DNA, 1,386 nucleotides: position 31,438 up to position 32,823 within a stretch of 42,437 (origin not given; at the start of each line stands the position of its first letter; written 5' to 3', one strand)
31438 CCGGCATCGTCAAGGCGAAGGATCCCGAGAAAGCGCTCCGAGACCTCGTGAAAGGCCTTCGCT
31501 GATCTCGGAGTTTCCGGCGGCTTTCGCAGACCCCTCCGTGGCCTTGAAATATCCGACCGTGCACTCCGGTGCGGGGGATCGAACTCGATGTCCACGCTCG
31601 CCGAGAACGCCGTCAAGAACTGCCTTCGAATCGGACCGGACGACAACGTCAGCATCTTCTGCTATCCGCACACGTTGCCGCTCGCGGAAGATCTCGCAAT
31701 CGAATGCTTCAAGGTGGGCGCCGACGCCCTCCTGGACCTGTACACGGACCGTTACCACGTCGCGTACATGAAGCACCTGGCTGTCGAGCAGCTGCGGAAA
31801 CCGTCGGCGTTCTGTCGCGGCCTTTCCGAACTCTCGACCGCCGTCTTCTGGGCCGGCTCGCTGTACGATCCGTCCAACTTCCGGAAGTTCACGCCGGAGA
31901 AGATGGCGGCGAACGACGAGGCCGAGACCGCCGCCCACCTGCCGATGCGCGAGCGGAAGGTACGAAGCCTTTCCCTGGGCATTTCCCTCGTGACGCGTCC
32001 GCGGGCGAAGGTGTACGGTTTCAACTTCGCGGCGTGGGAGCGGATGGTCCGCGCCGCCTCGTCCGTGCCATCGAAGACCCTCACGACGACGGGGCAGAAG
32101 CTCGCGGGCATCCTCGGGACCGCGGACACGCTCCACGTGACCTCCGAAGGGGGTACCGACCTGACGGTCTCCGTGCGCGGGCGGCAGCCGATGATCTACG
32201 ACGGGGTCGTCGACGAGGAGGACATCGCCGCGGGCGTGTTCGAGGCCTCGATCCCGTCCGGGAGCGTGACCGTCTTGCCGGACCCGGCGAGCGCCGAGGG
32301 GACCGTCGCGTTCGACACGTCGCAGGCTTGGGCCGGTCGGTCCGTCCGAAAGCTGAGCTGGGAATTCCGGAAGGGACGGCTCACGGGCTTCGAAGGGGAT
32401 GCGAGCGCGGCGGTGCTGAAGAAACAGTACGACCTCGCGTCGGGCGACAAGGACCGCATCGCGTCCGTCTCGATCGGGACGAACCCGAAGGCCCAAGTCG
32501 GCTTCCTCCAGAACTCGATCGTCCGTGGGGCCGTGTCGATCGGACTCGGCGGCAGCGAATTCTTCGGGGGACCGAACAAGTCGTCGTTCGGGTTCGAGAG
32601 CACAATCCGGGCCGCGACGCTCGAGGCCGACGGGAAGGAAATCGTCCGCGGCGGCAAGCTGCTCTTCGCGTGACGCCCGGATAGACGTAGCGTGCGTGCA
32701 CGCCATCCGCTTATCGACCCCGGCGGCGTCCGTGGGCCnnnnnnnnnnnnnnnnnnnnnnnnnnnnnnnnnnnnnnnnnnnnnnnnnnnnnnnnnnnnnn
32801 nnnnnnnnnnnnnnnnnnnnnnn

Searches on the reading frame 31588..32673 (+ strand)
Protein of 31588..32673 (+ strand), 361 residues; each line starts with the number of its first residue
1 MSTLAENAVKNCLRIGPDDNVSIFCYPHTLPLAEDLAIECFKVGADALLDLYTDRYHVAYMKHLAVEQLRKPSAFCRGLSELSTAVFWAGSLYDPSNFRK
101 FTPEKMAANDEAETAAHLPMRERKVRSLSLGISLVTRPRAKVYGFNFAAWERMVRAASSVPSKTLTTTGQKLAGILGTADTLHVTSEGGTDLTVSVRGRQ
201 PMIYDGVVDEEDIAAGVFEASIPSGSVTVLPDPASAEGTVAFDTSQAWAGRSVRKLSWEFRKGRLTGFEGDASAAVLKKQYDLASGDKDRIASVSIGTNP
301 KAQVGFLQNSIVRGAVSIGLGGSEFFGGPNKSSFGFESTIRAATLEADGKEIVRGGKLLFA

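Call 3: search_protein_families(library=pfam, proteins=[window:31588-32673:+], max_evalue=0.01)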
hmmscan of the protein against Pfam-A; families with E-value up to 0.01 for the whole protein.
window:31588-32673:+ (361 aa): 1 family
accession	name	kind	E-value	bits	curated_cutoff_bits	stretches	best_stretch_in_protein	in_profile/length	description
PF02073.20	Peptidase_M29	-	2.6e-17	63.2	27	1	3-286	7-308/406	Thermophilic metalloprotease (M29)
